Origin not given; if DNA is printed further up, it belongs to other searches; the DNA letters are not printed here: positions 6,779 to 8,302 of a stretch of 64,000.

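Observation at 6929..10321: NrfBCD-like quinol dehydrogenase module attached to a cd1 nitrite reductase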

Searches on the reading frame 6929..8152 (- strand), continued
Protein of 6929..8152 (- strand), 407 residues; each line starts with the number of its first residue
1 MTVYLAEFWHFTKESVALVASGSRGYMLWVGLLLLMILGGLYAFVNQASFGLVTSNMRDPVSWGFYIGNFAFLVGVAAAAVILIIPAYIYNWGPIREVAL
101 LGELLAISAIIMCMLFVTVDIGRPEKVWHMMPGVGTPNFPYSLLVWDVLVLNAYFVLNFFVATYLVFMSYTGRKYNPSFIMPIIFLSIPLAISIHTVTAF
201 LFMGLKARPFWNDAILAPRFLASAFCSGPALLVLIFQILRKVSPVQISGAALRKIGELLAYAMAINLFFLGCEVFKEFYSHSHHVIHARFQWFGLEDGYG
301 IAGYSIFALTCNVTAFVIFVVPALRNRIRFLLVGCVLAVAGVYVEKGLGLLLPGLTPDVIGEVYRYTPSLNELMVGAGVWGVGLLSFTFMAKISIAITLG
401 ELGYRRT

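Call 15: find_related_loci(query=A1, collection=genome_contigs, flank=10000)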
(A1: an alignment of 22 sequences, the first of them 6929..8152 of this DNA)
Query A1 (407 aa) in genome_contigs; peptide patterns used: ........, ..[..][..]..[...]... (x = any residue, [..] = any of these).
493 stretches matched a pattern; 479 encode a relative of the query (tblastn E <= 1e-3); the best 80 are kept; 80 distinct loci.
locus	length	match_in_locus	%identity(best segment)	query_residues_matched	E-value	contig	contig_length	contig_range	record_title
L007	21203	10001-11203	74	5-405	0e+0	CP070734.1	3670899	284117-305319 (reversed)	MAG: Deltaproteobacteria bacterium isolate bin407 chromosome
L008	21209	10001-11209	69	7-406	0e+0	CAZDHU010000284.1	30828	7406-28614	MAG TPA_asm: uncultured Myxococcaceae bacterium isolate binchicken_co200_49 genome assembly, contig: k141_903325, whole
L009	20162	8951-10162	90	1-404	0e+0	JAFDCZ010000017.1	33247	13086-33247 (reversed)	MAG: Deltaproteobacteria bacterium isolate Meg19_02_Bin_150 Meg19_02_Bin_150_scaffold_433, whole genome shotgun sequence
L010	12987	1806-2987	71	8-401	5e-179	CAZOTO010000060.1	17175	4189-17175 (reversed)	MAG TPA_asm: uncultured Myxococcales bacterium isolate binchicken_co235_307 genome assembly, contig: NODE_8292_length_17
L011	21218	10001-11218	67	1-406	7e-179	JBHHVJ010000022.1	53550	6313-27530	MAG: Myxococcota bacterium isolate S.4.sp2_bin.52 NODE_126_length_53550_cov_7.244957, whole genome shotgun sequence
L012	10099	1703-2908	67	5-406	2e-178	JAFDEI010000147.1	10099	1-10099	MAG: Deltaproteobacteria bacterium isolate Meg19_46_Bin_116 Meg19_46_Bin_116_scaffold_11816, whole genome shotgun sequen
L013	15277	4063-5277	66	5-407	3e-172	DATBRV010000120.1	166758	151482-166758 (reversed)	MAG TPA_asm: Myxococcota bacterium isolate SMAG_U4138 k141_1641820, whole genome shotgun sequence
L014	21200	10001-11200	66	8-407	3e-167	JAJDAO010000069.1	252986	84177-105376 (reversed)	MAG: Deltaproteobacteria bacterium isolate OFTM73 OFTM73_68, whole genome shotgun sequence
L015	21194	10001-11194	64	8-405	2e-163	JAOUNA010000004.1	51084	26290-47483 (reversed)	MAG: Myxococcales bacterium isolate 8_1_July_SF_Bin58 8_1_July_SF_Bin58_scaffold_154_c1, whole genome shotgun sequence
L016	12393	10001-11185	62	8-402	9e-161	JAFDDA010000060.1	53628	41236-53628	MAG: Deltaproteobacteria bacterium isolate Meg19_02_Bin_151 Meg19_02_Bin_151_scaffold_1600, whole genome shotgun sequenc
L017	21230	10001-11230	58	5-406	1e-160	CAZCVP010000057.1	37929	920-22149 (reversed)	MAG TPA_asm: uncultured Enterobacterales bacterium isolate SRP077602_co7_381 genome assembly, contig: NODE_5100_length_3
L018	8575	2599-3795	63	8-406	1e-160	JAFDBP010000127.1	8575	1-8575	MAG: Deltaproteobacteria bacterium isolate MB1D_Bin_1 MB1D_Bin_1_MB1D_0306_000001213992, whole genome shotgun sequence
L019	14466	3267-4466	63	7-401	1e-159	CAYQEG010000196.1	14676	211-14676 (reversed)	MAG TPA_asm: uncultured Rickettsiales bacterium isolate SRP077602_co5_496 genome assembly, contig: NODE_18847_length_146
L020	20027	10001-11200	64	5-404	3e-158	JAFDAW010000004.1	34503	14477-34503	MAG: Deltaproteobacteria bacterium isolate AB_69_Bin_122 AB_69_Bin_122_scaffold_1950, whole genome shotgun sequence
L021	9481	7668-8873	63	5-406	9e-158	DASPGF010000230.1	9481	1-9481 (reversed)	MAG TPA_asm: Myxococcota bacterium isolate SMAG_U16444 k141_1252186, whole genome shotgun sequence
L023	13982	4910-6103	67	5-402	1e-175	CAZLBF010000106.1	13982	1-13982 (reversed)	MAG TPA_asm: uncultured Myxococcales bacterium isolate binchicken_co231_155 genome assembly, contig: k141_873698, whole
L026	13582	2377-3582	61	5-406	4e-151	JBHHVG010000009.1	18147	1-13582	MAG: Myxococcota bacterium isolate S.4.sp2_bin.9 NODE_1098_length_18147_cov_4.596838, whole genome shotgun sequence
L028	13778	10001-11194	55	10-407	7e-150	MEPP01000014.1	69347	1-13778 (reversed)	MAG: Bdellovibrionales bacterium GWA2_49_15 gwa2_scaffold_349, whole genome shotgun sequence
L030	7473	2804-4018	64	5-407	3e-149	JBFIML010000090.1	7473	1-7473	MAG: Myxococcota bacterium isolate Mix_sand12.2021.10.G.3 k141_2270585_length_7473_cov_44.0724, whole genome shotgun seq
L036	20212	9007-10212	54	5-406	9e-146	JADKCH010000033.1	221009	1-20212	MAG: Candidatus Geothrix odensensis isolate OdNE_18-Q3-R46-58_MAXAC.008 tig00935115-10-2204200, whole genome shotgun seq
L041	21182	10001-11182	54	8-401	1e-145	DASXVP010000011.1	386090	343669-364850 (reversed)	MAG TPA_asm: Paludibaculum sp. isolate SMAG_U4748 k141_84506, whole genome shotgun sequence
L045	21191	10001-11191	54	5-401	2e-144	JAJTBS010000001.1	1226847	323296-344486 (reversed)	MAG: Holophagaceae bacterium isolate MS_R2_30 NODE_1_length_1226847_cov_32.653651, whole genome shotgun sequence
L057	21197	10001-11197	52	5-402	2e-143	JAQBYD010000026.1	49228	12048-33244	MAG: Verrucomicrobia bacterium isolate casp150-mb.303 NODE_1829_length_49228_cov_0.550754, whole genome shotgun sequence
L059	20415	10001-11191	54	5-401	2e-143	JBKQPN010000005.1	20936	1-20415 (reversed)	MAG: Terriglobales bacterium isolate MGr1A1B1C__bin_134 MGr1A1B1C_000000008394, whole genome shotgun sequence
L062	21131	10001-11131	55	22-397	4e-143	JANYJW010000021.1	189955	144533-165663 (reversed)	MAG: Gemmatimonas sp. isolate GL140_4_metabinner_26 GL140_4_k141_2888508, whole genome shotgun sequence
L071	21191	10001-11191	53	5-401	2e-142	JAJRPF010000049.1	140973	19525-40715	MAG: Planctomycetota bacterium isolate Dive100_bin1.14 k141_841472, whole genome shotgun sequence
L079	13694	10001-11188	53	8-403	8e-142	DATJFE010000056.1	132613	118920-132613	MAG TPA_asm: Vicinamibacterales bacterium isolate SMAG_U15451 k141_6845531, whole genome shotgun sequence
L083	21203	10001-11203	53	5-401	2e-141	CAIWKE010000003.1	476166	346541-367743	MAG: uncultured Holophagaceae bacterium isolate A14_bin-1248 genome assembly, contig: bin-1248:03/41, whole genome shotg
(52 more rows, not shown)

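Call 19: search_protein_families(library=pfam, proteins=[L041:5648-7519:-, L010:5025-6263:+, L057:6284-7654:+, L079:8045-8515:+, L083:11327-12526:-, L028:11365-12117:+, L059:7668-8045:+, L036:12607-13203:-, L010:3280-5058:+, L045:6702-8519:+], max_evalue=0.001)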
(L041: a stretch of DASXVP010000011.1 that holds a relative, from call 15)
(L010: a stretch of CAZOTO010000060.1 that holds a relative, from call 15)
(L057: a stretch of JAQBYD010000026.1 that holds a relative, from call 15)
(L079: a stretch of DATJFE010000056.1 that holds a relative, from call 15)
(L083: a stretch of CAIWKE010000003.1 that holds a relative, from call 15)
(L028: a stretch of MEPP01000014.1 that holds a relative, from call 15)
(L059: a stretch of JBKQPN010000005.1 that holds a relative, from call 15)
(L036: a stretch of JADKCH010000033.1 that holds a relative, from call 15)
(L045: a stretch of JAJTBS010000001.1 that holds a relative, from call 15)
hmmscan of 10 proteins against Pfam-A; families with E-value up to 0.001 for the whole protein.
L041:5648-7519:- (623 aa): 8 families
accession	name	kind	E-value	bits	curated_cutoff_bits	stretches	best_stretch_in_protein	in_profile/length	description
PF02518.31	HATPase_c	-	2.2e-24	86.4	26.4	1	510-612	2-109/111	Histidine kinase-, DNA gyrase B-, and HSP90-like ATPase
PF08448.16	PAS_4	-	9.9e-18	64.8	23.1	1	273-381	2-110/110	PAS fold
PF00989.32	PAS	-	1.3e-11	45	22.6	1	266-376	1-113/113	PAS fold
PF00672.30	HAMP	-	6.2e-10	39.7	25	1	209-254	6-51/53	HAMP domain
PF13426.13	PAS_9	-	8.2e-10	39.3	27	1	276-378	1-103/103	PAS domain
PF00512.31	HisKA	-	9.9e-09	35.6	26.9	1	396-465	3-64/66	His Kinase A (phospho-acceptor) domain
PF13188.13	PAS_8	-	6.8e-07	29.4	21.8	1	266-305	1-42/65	PAS domain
PF21563.3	Mcp40H-20_sensor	-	0.0001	23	27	0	138-168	77-107/112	Methyl-accepting chemotaxis sensory transducer, class 40H, sensor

L010:5025-6263:+ (412 aa): 2 families
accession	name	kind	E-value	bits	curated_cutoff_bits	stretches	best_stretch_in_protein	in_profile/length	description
PF04055.27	Radical_SAM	-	1.4e-22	81.1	29.5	1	48-197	2-159/166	Radical SAM superfamily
PF13353.11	Fer4_12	-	5.4e-08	33.7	22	1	44-131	8-96/137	4Fe-4S single cluster domain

L057:6284-7654:+ (456 aa): 10 families
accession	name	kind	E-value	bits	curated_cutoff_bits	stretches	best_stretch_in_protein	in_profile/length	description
PF00158.32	Sigma54_activat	-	1.1e-66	224.1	20.2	1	143-310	1-167/168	Sigma-54 interaction domain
PF00072.30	Response_reg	-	5.1e-29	101.1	30.2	1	5-114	1-110/111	Response regulator receiver domain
PF25601.1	AAA_lid_14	-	2.8e-23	82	27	1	316-385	1-70/87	AAA+ ATPase lid domain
PF14532.12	Sigma54_activ_2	-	1e-17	65.1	25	1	144-315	1-138/138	Sigma-54 interaction domain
PF02954.25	HTH_8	-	2.1e-15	56.6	22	1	412-452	2-42/42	Bacterial regulatory protein, Fis family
PF07728.20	AAA_5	-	3.2e-07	30.9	22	1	168-305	2-139/139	AAA domain (dynein-related subfamily)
PF00004.35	AAA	-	9.8e-06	26.5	21.2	1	168-289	1-111/131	ATPase family associated with various cellular activities (AAA)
PF13191.12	AAA_16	-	0.00045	21.2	32.6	0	143-220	2-85/167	AAA ATPase domain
PF20030.5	bpMoxR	-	0.00068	19.2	27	0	159-290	25-150/205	MoxR domain in the MoxR-vWA-beta-propeller ternary systems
PF07724.20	AAA_2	-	0.00069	20.1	27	0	166-320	4-164/166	AAA domain (Cdc48 subfamily)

L079:8045-8515:+ (156 aa): 1 family
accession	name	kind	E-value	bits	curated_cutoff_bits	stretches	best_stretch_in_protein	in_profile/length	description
PF00027.35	cNMP_binding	-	2.1e-11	44.1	27.5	1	28-116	3-88/89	Cyclic nucleotide-binding domain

L083:11327-12526:- (399 aa): 3 families
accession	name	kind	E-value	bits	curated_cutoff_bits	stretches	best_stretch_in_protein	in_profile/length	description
PF13487.12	HD_5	-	1.6e-31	109.7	27.2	1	212-370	11-170/170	HD domain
PF00072.30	Response_reg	-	6.1e-30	104.1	30.2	1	53-161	1-109/111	Response regulator receiver domain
PF01966.28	HD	-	9.5e-20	71.5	22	1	217-338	3-115/116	HD domain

L028:11365-12117:+ (250 aa): 3 families
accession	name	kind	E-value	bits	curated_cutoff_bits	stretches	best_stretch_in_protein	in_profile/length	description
PF14522.11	Cytochrome_C7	-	1.8e-12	47.3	24.8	1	110-163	14-67/67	Cytochrome c7 and related cytochrome c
PF14537.11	Cytochrom_c3_2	-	4.4e-09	37.1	25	0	62-117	8-65/79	Cytochrome c3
PF09699.15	Paired_CXXCH_1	-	4.5e-09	36.3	20.6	0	178-214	8-39/41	Doubled CXXCH motif (Paired_CXXCH_1)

L059:7668-8045:+ (125 aa): 0 families

L036:12607-13203:- (198 aa): 0 families

L010:3280-5058:+ (592 aa): 0 families

L045:6702-8519:+ (605 aa): 1 family
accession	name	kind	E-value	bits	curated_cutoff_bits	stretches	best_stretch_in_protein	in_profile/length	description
PF10101.14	DUF2339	-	0.00049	19.4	33.6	0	80-460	4-382/659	Predicted membrane protein (DUF2339)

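Call 20: search_solved_structures(query=window:6929-8152:-, max_evalue=1)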
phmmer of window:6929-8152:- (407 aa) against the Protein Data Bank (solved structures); distinct sequences matched with E-value up to 1: 4.
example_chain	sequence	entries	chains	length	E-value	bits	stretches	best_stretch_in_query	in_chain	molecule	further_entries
6f0k_C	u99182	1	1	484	1.2e-11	47.5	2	172-390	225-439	Polysulphide reductase NrfD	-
6btm_C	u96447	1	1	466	6.2e-08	35.3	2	182-386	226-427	Alternative Complex III subunit C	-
6lod_C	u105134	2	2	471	0.00013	24.3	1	34-159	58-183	Polysulphide reductase NrfD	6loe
8k9e_C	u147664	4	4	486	0.00024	23.5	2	41-159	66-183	Polysulphide reductase NrfD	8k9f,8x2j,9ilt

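Call 43: search_protein_families(library=ncbifam, proteins=[L045:10001-11191:+, L062:10001-11131:+, L028:10001-11194:+, L041:10001-11182:+, L071:10001-11191:+, L019:3267-4466:+, L005:10001-11218:+, L014:10001-11200:+], max_evalue=0.00001)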
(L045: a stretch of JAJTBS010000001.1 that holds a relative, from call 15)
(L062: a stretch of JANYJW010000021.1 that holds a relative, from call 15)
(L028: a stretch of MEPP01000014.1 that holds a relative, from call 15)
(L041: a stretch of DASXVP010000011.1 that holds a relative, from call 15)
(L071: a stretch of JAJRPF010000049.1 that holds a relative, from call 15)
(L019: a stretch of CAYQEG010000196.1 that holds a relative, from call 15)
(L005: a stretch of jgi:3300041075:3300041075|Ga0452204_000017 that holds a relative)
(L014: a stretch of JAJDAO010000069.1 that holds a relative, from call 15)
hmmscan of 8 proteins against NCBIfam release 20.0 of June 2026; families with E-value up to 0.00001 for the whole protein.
L045:10001-11191:+ (397 aa): 3 families
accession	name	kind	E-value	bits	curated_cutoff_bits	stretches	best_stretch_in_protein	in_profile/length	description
NF045798.1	DsrP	equivalog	1.3e-127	426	350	1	12-393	2-343/346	sulfate reduction electron transfer complex DsrMKJOP subunit DsrP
NF041784.1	mnquin_red_QrcD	equivalog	2.3e-09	37.1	570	1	20-386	16-394/408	menaquinone reductase integral membrane subunit QrcD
TIGR03148.1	cyt_nit_nrfD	equivalog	9.2e-06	25.1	347.6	0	55-268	6-230/316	cytochrome c nitrite reductase subunit NrfD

L062:10001-11131:+ (377 aa): 3 families
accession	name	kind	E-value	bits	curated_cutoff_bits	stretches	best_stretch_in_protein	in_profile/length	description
NF045798.1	DsrP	equivalog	3.7e-123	411.4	350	1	1-377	8-343/346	sulfate reduction electron transfer complex DsrMKJOP subunit DsrP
NF041784.1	mnquin_red_QrcD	equivalog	1.2e-08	34.7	570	0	199-370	223-394/408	menaquinone reductase integral membrane subunit QrcD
TIGR03148.1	cyt_nit_nrfD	equivalog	2e-08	33.9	347.6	1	38-248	6-230/316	cytochrome c nitrite reductase subunit NrfD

L028:10001-11194:+ (398 aa): 3 families
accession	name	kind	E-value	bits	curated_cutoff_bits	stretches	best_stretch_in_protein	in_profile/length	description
NF045798.1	DsrP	equivalog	6e-121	404.1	350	1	8-388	3-343/346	sulfate reduction electron transfer complex DsrMKJOP subunit DsrP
NF041784.1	mnquin_red_QrcD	equivalog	3.2e-10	39.8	570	1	211-381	223-394/408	menaquinone reductase integral membrane subunit QrcD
NF011568.0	PRK14992.1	equivalog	1.8e-06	27.6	314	1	52-263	17-218/341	tetrathionate reductase subunit TtrC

L041:10001-11182:+ (394 aa): 4 families
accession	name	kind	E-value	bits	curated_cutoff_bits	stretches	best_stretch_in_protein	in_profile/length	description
NF045798.1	DsrP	equivalog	2.4e-123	412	350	1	11-391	4-344/346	sulfate reduction electron transfer complex DsrMKJOP subunit DsrP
NF041784.1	mnquin_red_QrcD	equivalog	1.8e-08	34.1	570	1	18-384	17-395/408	menaquinone reductase integral membrane subunit QrcD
NF011568.0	PRK14992.1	equivalog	1.2e-07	31.4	314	1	47-264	10-217/341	tetrathionate reductase subunit TtrC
TIGR03148.1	cyt_nit_nrfD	equivalog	5.5e-07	29.2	347.6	0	52-239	6-207/316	cytochrome c nitrite reductase subunit NrfD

L071:10001-11191:+ (397 aa): 3 families
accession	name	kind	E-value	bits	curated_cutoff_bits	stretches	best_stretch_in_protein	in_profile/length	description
NF045798.1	DsrP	equivalog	1.5e-123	412.6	350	1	13-394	3-344/346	sulfate reduction electron transfer complex DsrMKJOP subunit DsrP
NF041784.1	mnquin_red_QrcD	equivalog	1.1e-11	44.7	570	1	216-388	223-396/408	menaquinone reductase integral membrane subunit QrcD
NF011568.0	PRK14992.1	equivalog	6.1e-06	25.8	314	1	57-270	17-220/341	tetrathionate reductase subunit TtrC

L019:3267-4466:+ (400 aa): 2 families
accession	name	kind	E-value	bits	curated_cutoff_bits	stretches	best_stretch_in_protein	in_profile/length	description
NF045798.1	DsrP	equivalog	5.4e-113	377.9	350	1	10-397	2-344/346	sulfate reduction electron transfer complex DsrMKJOP subunit DsrP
NF041784.1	mnquin_red_QrcD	equivalog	3.9e-10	39.6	570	1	19-386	17-391/408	menaquinone reductase integral membrane subunit QrcD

L005:10001-11218:+ (405 aa): 3 families
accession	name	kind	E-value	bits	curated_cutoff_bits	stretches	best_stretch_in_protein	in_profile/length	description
NF045798.1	DsrP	equivalog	8.8e-111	370.7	350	1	16-397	3-344/346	sulfate reduction electron transfer complex DsrMKJOP subunit DsrP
NF041784.1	mnquin_red_QrcD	equivalog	1.9e-10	40.6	570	1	19-389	11-394/408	menaquinone reductase integral membrane subunit QrcD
NF011568.0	PRK14992.1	equivalog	1.5e-07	31.1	314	1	58-318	15-255/341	tetrathionate reductase subunit TtrC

L014:10001-11200:+ (400 aa): 2 families
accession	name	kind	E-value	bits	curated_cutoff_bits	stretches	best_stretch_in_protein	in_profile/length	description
NF045798.1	DsrP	equivalog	2.6e-111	372.4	350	1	11-391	4-344/346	sulfate reduction electron transfer complex DsrMKJOP subunit DsrP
NF041784.1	mnquin_red_QrcD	equivalog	1.3e-08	34.5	570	1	18-383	17-394/408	menaquinone reductase integral membrane subunit QrcD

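Call 44: predict_structure(alignment_id=A1)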
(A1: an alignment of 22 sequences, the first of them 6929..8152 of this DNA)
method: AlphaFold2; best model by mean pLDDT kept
length: 407 residues; sequences in the alignment: 22
mean_pLDDT: 73.4   pTM: 0.78
mean pLDDT of the five models: 73.4, 73.3, 73.0, 72.2, 68.7
residues with pLDDT >= 90: 75; 70-90: 185; 50-70: 80; < 50: 67
segments of 3 or more residues with pLDDT < 50: 57-62, 121-143, 200-215, 351-365
pLDDT, mean of each block of 10 residues (from residue 1): 81 92 91 95 79 49 61 75 78 80 87 72 43 42 57 84 90 86 80 60 41 53 80 86 75 87 84 60 54 58 76 94 93 93 70 38 51 85 93 87 70
secondary structure, 60 per line:
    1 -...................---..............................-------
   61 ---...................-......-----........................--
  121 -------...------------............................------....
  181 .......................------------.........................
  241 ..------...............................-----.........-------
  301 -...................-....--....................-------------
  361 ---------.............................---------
elements in order: H2-20 H24-53 H64-82 H84-89 H95-118 H143-170 H177-203 H216-242 H249-279 H285-293 H302-320 H322-325 H328-347 H370-398

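Call 48: fold_search(model_id=the predicted structure, library=pdb)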
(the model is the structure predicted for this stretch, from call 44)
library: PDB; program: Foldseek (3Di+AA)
matches with E <= 10: 558; with E <= 0.001: 8
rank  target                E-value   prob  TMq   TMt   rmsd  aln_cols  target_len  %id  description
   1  8k9e_C                7.3e-12  1.00  0.76  0.69   6.3       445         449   19  Cryo-EM structure of the photosynthetic alternative complex III from Chloroflexus aurantiacus at 3.3 angstrom (released 2024-03-06)
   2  6btm_C                4.0e-11  1.00  0.77  0.69   5.3       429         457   20  Structure of Alternative Complex III from Flavobacterium johnsoniae (Wild Type) (released 2018-05-09)
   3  6lod_C                4.9e-11  1.00  0.76  0.69   5.2       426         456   19  Cryo-EM structure of the air-oxidized photosynthetic alternative complex III from Roseiflexus castenholzii (released 2020-11-04)
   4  6f0k_C                1.7e-09  1.00  0.76  0.70   6.2       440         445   20  Alternative complex III (released 2018-05-09)
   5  9ilt_F                1.5e-06  1.00  0.61  0.63   6.8       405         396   13  Crystal structure of alternative complex III from Chloroflexus aurantiacus (released 2025-03-19)
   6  8k9e_F                6.9e-06  1.00  0.60  0.61   7.0       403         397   12  Cryo-EM structure of the photosynthetic alternative complex III from Chloroflexus aurantiacus at 3.3 angstrom (released 2024-03-06)
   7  6btm_F                1.2e-04  1.00  0.59  0.59   7.9       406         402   13  Structure of Alternative Complex III from Flavobacterium johnsoniae (Wild Type) (released 2018-05-09)
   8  6f0k_F                8.6e-04  1.00  0.56  0.59   7.6       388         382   13  Alternative complex III (released 2018-05-09)
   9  6r7r_A                1.3e-02  0.44  0.15  0.15  22.8       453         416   14  Crystal structure of the glutamate transporter homologue GltTk in complex with D-aspartate (released 2019-04-17)
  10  9g71_A                2.9e-02  0.30  0.13  0.13  33.8       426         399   12  Cryo-EM structure of TTYH2 in complex with lipids in GDN (released 2025-05-21)
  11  8b4o_B                3.4e-02  1.00  0.44  0.52   9.2       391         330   12  Cryo-EM structure of cytochrome bd oxidase from C. glutamicum (released 2022-12-28)
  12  7p5j_A                3.4e-02  0.30  0.13  0.13  31.6       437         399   13  Cryo-EM structure of human TTYH1 in GDN (released 2021-08-11)
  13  9cax                  4.0e-02  0.16  0.12  0.11  26.7       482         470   13  Structure of human SLC2A9 transporter (released 2025-01-29)
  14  9r2g_A                4.8e-02  1.00  0.46  0.49   8.9       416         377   12  Cytochrome bd II oxidase qOR-2 type from Mycobacterium smegmatis (released 2026-03-04)
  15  6wzb_A                5.0e-02  0.41  0.17  0.17  21.9       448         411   12  Crystal structure of the GltPh V216C-G388C mutant cross-linked with divalent mercury (released 2021-02-17)
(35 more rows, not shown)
